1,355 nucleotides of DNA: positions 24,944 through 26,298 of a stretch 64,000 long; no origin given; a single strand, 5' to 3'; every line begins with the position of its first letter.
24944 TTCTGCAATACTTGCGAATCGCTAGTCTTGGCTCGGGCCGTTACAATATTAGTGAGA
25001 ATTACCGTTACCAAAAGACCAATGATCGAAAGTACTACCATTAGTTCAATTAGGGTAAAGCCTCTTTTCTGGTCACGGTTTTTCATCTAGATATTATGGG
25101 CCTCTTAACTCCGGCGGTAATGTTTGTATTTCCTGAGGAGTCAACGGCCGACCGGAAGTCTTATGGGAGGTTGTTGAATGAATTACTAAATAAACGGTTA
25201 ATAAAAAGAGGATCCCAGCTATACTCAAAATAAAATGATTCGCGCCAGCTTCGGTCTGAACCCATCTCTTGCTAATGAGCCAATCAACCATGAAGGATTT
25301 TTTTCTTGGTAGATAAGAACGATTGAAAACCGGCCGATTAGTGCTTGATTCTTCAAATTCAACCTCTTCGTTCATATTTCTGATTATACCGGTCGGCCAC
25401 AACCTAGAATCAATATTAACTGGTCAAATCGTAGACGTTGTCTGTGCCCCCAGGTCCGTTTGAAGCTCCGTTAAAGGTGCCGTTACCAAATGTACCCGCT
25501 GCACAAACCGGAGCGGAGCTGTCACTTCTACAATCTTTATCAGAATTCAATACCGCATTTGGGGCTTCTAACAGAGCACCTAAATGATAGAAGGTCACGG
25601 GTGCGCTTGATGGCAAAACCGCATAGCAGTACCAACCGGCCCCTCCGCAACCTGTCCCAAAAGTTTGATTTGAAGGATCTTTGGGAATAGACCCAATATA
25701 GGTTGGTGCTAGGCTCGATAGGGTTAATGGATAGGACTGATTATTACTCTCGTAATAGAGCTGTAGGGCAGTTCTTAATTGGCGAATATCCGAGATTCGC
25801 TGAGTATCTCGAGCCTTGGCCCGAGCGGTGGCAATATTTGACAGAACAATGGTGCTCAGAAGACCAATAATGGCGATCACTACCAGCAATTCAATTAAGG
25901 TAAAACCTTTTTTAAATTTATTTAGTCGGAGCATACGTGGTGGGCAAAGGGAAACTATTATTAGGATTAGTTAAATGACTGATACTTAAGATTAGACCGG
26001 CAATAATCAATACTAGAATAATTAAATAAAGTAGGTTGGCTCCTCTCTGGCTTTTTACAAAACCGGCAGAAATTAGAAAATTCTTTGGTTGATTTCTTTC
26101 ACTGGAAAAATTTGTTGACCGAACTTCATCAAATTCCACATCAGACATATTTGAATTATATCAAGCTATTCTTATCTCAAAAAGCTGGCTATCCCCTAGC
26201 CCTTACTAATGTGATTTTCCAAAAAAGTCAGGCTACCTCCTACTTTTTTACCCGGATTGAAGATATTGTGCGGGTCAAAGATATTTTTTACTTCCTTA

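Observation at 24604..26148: Duplicated two-gene module: small single-TM protein plus type IV pilin, repeated twice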

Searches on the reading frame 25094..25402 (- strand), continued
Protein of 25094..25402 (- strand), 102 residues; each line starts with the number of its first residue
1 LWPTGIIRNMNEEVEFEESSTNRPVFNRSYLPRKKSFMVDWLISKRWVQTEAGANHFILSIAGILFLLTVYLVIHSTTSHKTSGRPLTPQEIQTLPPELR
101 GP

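Call 85: find_encoding_contigs(protein=P0038, flank=3000, max_places=2)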
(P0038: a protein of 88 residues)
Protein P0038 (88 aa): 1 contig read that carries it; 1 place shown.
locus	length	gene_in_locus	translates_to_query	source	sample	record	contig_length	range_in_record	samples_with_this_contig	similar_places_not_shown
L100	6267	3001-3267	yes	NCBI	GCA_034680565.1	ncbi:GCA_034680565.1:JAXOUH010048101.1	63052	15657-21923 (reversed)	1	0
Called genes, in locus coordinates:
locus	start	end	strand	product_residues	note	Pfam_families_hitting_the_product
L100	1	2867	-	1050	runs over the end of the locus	PF02811:PHP, PF07733:DNA_pol3_alpha, PF17657:DNA_pol3_finger, PF14579:HHH_6, PF01336:tRNA_anti-codon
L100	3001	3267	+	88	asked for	-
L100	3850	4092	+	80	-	-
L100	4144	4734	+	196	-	PF01351:RNase_HII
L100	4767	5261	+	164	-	PF00293:NUDIX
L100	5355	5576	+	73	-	PF01783:Ribosomal_L32p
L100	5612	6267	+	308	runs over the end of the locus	PF01029:NusB, PF00293:NUDIX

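Call 88: find_encoding_contigs(protein=P0019, flank=3000, max_places=2)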
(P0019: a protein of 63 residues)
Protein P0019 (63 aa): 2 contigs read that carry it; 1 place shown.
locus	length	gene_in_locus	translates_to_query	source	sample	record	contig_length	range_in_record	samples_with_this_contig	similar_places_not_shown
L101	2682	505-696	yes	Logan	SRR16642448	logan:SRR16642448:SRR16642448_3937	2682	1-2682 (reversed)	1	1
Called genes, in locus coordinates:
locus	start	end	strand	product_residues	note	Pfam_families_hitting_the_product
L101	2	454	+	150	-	?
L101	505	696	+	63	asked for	-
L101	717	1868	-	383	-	PF01098:FTSW_RODA_SPOVE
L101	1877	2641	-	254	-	-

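Call 89: find_encoding_contigs(protein=P0006, flank=3000, max_places=2)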
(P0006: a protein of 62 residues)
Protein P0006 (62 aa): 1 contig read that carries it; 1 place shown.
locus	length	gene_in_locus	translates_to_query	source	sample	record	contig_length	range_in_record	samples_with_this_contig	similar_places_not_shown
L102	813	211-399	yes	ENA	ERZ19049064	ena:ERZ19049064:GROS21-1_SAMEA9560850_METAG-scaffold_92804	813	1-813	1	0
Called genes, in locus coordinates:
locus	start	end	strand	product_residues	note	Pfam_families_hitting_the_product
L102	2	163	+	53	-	?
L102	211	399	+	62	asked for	-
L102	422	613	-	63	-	-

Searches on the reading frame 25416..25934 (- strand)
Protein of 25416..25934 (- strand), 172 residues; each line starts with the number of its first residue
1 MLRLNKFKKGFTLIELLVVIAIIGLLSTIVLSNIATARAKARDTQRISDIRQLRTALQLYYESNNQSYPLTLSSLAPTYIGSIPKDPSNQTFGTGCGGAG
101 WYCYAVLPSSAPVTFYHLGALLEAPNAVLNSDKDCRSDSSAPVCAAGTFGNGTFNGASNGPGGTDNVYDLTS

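Call 5: search_protein_families(library=pfam, proteins=[window:25416-25934:-], max_evalue=1)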
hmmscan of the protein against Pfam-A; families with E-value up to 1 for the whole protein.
window:25416-25934:- (172 aa): 4 families
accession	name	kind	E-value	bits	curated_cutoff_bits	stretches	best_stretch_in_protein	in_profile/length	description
PF07963.17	N_methyl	-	5e-09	35.8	21.2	1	7-31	3-27/27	Prokaryotic N-terminal methylation motif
PF15895.10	CAAX_1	-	0.067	13.6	27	1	92-145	15-65/209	CAAX box cerebral protein 1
PF08334.16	T2SSG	-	0.088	13.3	21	1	36-75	4-42/108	Type II secretion system (T2SS), protein G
PF11773.13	ComGE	-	0.15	12.4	25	1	13-45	2-34/82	Competence system putative prepilin ComGE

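Call 15: search_protein_families(library=ncbifam, proteins=[window:25416-25934:-], max_evalue=1)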
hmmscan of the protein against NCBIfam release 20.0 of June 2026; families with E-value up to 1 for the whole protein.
window:25416-25934:- (172 aa): 17 families
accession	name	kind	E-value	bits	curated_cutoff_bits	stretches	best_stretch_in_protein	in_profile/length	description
TIGR01710.1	typeII_sec_gspG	equivalog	4.7e-12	46.1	88.85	1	9-75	1-66/134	type II secretion system major pseudopilin GspG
TIGR02532.1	IV_pilin_GFxxxE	domain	3.1e-09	36.3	16.3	1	8-31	1-24/24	prepilin-type N-terminal cleavage/methylation domain-containing protein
NF041775.1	typeIV_PilA_Myxo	equivalog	6.1e-09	36.2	400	1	3-63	5-65/214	type IV pilin protein PilA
TIGR01708.2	typeII_sec_gspH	equivalog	1.6e-08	34.7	80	1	9-59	2-49/169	type II secretion system minor pseudopilin GspH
NF041013.1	T4P_ComGE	equivalog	5.6e-08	32.8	49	1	7-65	2-61/83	competence type IV pilus minor pilin ComGE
NF040999.1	pilin_ComGC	equivalog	4.9e-07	29.9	75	1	8-74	1-65/84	competence type IV pilus major pilin ComGC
NF007862.0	PRK10574.1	equivalog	9.9e-07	29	138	1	8-59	4-55/145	prepilin peptidase-dependent pilin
NF007800.0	PRK10506.1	equivalog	6.5e-06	26.1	158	1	5-72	5-72/163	prepilin peptidase-dependent protein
NF040982.1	ComGD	equivalog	1.3e-05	25.6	70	1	8-79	1-72/139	competence type IV pilus minor pilin ComGD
TIGR02596.1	TIGR02596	subfamily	0.00019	21.5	70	1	11-38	1-28/196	Verru_Chthon cassette protein D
NF041002.1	pilin_ComGF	equivalog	0.00058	20.1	80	1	8-67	1-60/139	competence type IV pilus minor pilin ComGF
TIGR01711.1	gspJ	equivalog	0.0018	18.1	64.85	1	9-53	1-49/192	type II secretion system minor pseudopilin GspJ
TIGR02599.1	TIGR02599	subfamily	0.0029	16.9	256.5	1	10-58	1-50/361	Verru_Chthon cassette protein C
TIGR01707.1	gspI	equivalog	0.0075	16.7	44.35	1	10-45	1-33/101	type II secretion system minor pseudopilin GspI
NF038304.1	EPS_HpsC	equivalog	0.11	12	200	1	5-31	17-43/318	hormogonium polysaccharide secretion pseudopilin HpsC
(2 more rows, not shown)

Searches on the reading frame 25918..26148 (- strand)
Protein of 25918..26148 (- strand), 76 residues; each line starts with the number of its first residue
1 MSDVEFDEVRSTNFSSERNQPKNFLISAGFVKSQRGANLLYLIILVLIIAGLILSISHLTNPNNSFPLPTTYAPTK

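Call 5: search_protein_families(library=pfam, proteins=[window:25918-26148:-], max_evalue=1)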
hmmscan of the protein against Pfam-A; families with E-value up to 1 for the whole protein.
window:25918-26148:- (76 aa): 0 families

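Call 12: find_homologous_proteins(query=window:25921-26148:-, max_evalue=0.1)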
Query seq(76 aa) (76 aa): 1 proteins with E <= 0.1 among 1 candidates.
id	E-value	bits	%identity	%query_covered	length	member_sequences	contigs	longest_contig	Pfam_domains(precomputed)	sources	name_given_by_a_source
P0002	2.0e-41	156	100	100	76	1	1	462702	-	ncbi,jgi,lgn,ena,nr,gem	ncbi:MAG TPA: hypothetical protein VFA52_02310 [Candidatus Paceibacterota bacterium]|nr:hypothetical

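Call 15: search_protein_families(library=ncbifam, proteins=[window:25918-26148:-], max_evalue=1)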
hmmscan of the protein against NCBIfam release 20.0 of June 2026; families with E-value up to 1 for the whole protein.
window:25918-26148:- (76 aa): 2 families
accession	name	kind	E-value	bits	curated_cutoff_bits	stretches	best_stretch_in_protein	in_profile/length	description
NF008810.0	PRK11832.1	equivalog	0.08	12.6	359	1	4-53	25-74/207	hydrogen peroxide resistance inhibitor IprA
NF047949.1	CcmD_like_Wolb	equivalog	0.088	12.4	45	1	41-59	9-27/45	CcmD-like small membrane protein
